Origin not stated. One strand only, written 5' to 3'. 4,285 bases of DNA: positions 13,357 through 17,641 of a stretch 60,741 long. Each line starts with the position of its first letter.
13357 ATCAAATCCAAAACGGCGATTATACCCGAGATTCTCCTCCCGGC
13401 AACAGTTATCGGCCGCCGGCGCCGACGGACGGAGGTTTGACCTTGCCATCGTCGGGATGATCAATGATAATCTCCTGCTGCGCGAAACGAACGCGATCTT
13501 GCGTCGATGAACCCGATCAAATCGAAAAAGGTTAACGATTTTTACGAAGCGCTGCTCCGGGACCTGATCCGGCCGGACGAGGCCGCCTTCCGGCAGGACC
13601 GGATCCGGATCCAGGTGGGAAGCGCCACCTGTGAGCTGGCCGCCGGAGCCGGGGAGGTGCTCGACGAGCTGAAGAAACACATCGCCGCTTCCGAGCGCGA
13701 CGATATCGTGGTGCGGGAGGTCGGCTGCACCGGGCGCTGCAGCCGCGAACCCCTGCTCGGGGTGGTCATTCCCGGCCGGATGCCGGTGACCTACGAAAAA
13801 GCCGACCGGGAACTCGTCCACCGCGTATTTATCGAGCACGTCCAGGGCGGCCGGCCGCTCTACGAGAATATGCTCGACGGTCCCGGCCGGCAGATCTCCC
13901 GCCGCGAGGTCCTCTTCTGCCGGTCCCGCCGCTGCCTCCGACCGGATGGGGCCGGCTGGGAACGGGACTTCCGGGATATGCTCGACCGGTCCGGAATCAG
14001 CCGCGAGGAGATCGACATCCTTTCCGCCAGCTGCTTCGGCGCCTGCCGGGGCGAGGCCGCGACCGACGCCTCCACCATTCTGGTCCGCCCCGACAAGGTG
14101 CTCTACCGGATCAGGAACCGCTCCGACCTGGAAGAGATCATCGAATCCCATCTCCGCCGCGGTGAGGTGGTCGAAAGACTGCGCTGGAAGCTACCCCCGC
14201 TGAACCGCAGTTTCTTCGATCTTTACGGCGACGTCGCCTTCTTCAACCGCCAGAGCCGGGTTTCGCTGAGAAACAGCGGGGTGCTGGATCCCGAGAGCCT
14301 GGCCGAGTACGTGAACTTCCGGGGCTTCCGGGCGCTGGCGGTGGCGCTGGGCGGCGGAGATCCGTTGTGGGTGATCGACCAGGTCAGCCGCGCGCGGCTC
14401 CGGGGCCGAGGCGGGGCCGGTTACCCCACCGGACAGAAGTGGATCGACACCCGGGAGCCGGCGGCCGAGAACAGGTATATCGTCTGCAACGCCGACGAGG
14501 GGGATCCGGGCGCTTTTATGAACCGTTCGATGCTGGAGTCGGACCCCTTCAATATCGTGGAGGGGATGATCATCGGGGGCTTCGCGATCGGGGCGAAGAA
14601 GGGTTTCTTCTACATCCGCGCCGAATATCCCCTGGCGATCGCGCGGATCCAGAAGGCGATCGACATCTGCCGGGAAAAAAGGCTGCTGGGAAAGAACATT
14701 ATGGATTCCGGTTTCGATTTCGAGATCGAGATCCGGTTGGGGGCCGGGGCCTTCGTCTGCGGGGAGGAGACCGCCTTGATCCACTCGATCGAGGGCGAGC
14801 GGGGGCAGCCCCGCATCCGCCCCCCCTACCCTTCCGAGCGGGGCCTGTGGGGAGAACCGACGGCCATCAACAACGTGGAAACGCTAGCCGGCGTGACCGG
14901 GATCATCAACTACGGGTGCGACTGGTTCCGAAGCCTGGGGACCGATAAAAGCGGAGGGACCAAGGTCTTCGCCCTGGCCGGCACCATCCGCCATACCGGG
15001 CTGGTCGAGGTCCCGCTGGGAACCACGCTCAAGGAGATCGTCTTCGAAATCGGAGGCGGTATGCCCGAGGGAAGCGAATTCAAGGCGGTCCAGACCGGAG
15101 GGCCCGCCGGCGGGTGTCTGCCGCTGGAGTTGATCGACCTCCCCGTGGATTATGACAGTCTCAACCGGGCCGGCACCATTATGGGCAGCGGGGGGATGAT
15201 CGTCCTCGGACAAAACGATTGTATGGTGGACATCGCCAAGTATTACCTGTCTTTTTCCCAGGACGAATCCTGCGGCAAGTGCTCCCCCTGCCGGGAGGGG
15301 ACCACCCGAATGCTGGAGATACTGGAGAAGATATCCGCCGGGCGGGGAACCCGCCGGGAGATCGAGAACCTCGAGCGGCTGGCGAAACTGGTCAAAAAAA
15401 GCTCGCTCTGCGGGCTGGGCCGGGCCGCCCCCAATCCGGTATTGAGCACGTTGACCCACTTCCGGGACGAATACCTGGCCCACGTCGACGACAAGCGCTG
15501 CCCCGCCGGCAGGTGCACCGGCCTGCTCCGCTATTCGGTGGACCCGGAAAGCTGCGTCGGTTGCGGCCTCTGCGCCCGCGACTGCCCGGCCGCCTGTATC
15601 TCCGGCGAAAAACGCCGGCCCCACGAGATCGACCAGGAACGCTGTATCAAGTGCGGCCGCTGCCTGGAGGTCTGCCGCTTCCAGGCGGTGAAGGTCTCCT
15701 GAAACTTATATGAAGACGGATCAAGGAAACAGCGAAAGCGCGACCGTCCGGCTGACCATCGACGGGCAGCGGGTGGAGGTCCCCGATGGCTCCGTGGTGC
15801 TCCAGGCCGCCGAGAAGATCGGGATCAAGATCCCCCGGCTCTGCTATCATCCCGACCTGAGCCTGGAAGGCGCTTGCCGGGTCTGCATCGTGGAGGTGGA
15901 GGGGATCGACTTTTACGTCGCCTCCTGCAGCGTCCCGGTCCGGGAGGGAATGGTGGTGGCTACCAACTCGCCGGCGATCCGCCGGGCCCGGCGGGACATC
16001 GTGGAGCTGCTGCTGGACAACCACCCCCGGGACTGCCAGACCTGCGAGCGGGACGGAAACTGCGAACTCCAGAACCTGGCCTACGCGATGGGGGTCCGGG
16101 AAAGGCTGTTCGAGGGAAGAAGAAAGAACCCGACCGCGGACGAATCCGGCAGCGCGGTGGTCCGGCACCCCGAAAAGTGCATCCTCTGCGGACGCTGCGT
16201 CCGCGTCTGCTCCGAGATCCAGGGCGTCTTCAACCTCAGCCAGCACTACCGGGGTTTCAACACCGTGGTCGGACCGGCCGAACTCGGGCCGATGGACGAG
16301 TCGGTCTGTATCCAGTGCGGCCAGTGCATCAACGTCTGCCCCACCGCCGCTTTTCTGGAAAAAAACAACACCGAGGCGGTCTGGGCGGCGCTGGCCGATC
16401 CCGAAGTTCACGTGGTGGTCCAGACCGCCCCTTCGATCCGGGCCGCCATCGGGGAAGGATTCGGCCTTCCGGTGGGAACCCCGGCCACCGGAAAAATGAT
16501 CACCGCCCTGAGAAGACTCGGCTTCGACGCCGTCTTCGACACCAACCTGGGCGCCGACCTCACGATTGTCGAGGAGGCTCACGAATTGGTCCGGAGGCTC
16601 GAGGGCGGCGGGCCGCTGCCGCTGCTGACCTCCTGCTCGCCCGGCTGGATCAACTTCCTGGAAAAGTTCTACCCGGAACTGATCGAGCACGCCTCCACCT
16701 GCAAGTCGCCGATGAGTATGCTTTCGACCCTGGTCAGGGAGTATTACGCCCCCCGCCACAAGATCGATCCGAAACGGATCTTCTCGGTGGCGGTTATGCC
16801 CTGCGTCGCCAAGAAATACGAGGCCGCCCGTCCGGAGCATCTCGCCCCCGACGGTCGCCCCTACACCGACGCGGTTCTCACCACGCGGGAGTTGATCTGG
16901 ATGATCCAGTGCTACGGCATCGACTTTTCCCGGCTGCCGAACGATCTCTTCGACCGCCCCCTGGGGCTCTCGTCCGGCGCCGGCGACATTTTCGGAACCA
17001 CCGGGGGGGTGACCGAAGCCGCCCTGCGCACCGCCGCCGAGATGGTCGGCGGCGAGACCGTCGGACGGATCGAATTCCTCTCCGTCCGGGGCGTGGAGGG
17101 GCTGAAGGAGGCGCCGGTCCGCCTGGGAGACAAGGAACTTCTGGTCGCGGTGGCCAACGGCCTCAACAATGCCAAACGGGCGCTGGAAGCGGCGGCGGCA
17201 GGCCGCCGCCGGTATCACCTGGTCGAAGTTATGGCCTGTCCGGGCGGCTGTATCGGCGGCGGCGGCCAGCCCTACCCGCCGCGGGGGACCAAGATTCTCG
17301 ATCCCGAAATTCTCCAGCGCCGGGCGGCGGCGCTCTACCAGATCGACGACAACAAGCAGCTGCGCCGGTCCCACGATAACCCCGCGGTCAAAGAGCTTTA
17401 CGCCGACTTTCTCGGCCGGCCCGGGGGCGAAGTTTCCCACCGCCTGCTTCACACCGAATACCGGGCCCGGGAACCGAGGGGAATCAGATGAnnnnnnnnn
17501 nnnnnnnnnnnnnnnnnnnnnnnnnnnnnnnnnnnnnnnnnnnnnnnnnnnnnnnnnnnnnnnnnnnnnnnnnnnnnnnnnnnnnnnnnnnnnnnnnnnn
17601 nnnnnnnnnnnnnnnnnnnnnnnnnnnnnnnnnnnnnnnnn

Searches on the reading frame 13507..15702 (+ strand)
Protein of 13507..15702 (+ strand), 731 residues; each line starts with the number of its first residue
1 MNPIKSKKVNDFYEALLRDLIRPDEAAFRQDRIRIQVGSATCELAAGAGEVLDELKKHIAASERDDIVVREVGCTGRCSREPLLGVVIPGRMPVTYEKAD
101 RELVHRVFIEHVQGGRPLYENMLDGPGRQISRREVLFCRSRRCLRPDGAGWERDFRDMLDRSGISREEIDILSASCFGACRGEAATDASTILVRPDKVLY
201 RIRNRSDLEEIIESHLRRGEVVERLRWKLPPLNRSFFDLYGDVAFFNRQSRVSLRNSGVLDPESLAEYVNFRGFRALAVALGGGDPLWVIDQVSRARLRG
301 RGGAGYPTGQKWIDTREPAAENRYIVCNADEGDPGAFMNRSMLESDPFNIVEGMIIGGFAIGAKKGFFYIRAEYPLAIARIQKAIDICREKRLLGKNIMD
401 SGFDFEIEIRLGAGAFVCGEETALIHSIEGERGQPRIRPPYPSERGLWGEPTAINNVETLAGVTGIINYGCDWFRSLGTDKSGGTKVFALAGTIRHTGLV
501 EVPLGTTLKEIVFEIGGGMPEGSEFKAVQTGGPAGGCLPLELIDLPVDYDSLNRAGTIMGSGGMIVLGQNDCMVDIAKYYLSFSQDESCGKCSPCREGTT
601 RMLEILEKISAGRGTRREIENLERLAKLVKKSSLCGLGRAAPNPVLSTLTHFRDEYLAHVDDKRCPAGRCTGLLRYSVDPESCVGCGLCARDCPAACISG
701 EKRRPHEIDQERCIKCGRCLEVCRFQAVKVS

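Call 82: search_protein_families(library=pfam, proteins=[window:13507-15702:+])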
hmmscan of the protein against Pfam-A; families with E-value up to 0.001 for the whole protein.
window:13507-15702:+ (731 aa): 10 families
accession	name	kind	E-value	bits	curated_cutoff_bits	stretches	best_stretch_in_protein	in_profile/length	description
PF01512.22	Complex1_51K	-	1.8e-40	138.7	31.2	1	293-463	1-148/150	Nuo51 FMN-binding domain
PF10589.14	NADH_4Fe-4S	-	2.6e-33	114.2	23.5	1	575-659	1-85/85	NADH-ubiquinone oxidoreductase-F iron-sulfur binding region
PF00037.32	Fer4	-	7.2e-10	38.7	21.1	2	707-728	2-23/24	4Fe-4S binding domain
PF12837.12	Fer4_6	-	4.9e-07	29.8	25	1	707-727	3-23/24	4Fe-4S binding domain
PF14697.11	Fer4_21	-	1e-06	29.2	35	1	678-727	3-56/59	4Fe-4S dicluster domain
PF13237.11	Fer4_10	-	1.7e-06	28.3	25.5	1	677-723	3-52/53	4Fe-4S dicluster domain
PF12838.12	Fer4_7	-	2e-06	28.6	27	1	682-727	1-52/52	4Fe-4S dicluster domain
PF12797.12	Fer4_2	-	6.1e-06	26.3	24.5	1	706-723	3-20/22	4Fe-4S binding domain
PF13187.11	Fer4_9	-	3.5e-05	24.2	27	1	683-726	2-50/52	4Fe-4S dicluster domain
PF10531.15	SLBB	-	0.0003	21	27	1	488-524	2-38/55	SLBB domain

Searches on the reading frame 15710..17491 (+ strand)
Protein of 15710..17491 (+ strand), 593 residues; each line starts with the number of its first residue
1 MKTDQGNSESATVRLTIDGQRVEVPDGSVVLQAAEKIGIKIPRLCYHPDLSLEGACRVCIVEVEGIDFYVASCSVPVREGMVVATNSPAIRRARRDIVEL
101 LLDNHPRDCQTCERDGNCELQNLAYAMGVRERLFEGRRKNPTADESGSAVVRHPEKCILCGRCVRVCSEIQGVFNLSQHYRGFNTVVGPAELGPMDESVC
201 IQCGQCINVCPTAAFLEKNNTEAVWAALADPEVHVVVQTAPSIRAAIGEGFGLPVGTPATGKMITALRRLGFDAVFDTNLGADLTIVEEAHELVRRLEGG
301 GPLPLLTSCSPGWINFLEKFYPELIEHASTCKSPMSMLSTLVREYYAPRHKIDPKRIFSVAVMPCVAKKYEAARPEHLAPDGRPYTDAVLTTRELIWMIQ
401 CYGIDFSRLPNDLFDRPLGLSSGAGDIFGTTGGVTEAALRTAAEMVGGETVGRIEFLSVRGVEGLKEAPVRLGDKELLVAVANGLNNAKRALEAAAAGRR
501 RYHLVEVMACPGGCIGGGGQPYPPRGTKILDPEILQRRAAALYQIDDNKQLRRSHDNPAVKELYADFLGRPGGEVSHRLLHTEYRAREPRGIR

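Call 82: search_protein_families(library=pfam, proteins=[window:15710-17491:+])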
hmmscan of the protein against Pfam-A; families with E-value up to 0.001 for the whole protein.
window:15710-17491:+ (593 aa): 18 families
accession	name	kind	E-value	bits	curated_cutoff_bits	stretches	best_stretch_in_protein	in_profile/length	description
PF02906.19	Fe_hyd_lg_C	-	6.8e-89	298.1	22.1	1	234-518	2-245/245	Iron only hydrogenase large subunit, C-terminal domain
PF02256.22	Fe_hyd_SSU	-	8.3e-24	83.8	24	1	533-587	2-56/56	Iron hydrogenase small subunit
PF13510.11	Fer2_4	-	7.6e-22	77.6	22.8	1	11-87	2-81/82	2Fe-2S iron-sulfur cluster binding domain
PF10588.14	NADH-G_4Fe-4S_3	-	1.9e-18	66.1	27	1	94-131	1-38/40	NADH-ubiquinone oxidoreductase-G iron-sulfur binding region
PF13237.11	Fer4_10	-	2.7e-09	37.3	25.5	1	196-214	5-25/53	4Fe-4S dicluster domain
PF12838.12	Fer4_7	-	4.6e-09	37.1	27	1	156-214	1-52/52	4Fe-4S dicluster domain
PF00037.32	Fer4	-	1.4e-08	34.6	21.1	2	196-214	4-22/24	4Fe-4S binding domain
PF00111.32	Fer2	-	2.1e-07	31.2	21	1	16-64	2-48/77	2Fe-2S iron-sulfur cluster binding domain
PF12837.12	Fer4_6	-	3e-07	30.5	25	2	195-215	4-24/24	4Fe-4S binding domain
PF13187.11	Fer4_9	-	6e-07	29.8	27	0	200-215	2-17/52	4Fe-4S dicluster domain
PF22117.2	Fer4_Nqo3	-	3.6e-06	27.5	27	1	147-215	1-66/67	NADH-quinone oxidoreductase subunit 3, ferredoxin-like domain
PF13484.11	Fer4_16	-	5.3e-06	27.5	30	1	200-220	2-23/66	4Fe-4S double cluster binding domain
PF12797.12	Fer4_2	-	5.1e-05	23.4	24.5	1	150-168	3-21/22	4Fe-4S binding domain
PF13534.11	Fer4_17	-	0.00029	21.7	22.2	0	200-219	2-20/61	4Fe-4S dicluster domain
PF13746.11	Fer4_18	-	0.00032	21.3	27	0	197-213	58-74/114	4Fe-4S dicluster domain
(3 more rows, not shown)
